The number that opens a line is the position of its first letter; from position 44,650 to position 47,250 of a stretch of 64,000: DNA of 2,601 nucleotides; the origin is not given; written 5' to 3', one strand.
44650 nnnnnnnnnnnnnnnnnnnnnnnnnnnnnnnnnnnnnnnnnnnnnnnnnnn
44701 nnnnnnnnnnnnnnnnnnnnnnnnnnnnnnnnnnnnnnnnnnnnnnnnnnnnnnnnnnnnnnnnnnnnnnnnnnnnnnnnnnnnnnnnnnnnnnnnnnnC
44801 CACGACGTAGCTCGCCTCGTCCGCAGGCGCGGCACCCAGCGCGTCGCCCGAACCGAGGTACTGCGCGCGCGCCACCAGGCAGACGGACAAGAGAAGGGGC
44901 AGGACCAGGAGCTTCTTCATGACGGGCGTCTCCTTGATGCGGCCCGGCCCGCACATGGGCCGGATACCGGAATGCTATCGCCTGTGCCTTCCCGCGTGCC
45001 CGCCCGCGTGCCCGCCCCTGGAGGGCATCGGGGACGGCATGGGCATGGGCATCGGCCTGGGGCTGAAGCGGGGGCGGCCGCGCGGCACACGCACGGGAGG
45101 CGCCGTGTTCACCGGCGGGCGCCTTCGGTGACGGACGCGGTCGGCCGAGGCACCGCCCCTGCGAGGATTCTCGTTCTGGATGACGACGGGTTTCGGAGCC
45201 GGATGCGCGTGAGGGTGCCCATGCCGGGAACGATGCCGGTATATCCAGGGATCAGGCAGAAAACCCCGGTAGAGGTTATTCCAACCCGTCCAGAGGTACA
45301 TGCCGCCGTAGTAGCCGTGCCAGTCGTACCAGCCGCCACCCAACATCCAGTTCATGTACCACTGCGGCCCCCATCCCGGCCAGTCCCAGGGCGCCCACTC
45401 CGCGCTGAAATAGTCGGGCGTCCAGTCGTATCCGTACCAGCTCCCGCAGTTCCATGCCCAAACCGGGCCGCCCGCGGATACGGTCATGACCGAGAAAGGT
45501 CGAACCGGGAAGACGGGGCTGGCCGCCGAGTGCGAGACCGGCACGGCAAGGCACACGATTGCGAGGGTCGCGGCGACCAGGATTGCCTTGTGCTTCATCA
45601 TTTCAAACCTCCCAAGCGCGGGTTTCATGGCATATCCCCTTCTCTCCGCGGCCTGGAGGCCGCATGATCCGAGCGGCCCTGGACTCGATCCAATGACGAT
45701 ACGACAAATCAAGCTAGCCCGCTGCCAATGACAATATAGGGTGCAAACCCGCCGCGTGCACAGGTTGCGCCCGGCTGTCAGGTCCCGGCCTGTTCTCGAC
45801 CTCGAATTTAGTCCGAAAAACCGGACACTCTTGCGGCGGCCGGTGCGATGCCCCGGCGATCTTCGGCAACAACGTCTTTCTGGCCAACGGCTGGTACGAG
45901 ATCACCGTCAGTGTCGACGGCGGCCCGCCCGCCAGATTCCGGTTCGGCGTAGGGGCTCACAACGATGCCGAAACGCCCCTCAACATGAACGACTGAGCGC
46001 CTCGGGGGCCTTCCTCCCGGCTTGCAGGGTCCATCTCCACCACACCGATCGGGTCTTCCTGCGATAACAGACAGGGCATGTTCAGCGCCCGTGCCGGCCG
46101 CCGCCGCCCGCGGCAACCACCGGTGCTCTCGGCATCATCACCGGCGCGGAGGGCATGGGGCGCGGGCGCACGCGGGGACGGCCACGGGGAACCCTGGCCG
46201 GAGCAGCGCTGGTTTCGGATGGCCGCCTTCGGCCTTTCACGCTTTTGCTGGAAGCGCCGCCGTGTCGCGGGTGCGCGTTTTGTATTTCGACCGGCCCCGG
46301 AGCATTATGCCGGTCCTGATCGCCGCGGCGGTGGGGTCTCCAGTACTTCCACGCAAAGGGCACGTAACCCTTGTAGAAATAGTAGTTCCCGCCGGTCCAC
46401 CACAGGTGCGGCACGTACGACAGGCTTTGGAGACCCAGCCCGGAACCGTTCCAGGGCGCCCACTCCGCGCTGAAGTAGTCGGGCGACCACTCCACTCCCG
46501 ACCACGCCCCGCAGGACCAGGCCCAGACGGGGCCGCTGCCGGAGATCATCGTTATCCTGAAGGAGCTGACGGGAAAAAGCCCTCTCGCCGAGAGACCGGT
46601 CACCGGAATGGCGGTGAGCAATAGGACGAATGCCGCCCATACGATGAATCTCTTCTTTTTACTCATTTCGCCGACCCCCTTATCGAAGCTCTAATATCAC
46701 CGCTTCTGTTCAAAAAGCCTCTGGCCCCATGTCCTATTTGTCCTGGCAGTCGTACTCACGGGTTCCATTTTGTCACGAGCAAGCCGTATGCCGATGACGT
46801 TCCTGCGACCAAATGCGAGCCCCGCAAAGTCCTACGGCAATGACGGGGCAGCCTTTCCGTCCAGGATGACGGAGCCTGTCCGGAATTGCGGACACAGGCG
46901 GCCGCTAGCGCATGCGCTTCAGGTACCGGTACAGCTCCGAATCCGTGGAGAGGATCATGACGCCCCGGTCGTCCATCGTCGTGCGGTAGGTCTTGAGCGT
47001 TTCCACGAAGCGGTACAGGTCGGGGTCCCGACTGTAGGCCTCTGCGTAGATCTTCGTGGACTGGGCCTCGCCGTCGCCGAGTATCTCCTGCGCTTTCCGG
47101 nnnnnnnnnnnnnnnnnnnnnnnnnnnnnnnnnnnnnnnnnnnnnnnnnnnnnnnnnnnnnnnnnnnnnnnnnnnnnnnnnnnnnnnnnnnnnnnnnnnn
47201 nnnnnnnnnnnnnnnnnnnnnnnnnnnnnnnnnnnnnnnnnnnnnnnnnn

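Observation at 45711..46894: Duplicated sigma54 promoter plus identical palindromic enhancer upstream of both Trp-rich genes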

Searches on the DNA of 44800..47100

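Call 32: search_rna_families(source=window, start=44800, end=47100, threshold=evalue, max_evalue=1)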
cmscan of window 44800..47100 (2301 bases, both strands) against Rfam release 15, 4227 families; matches with E-value up to 1: 0.
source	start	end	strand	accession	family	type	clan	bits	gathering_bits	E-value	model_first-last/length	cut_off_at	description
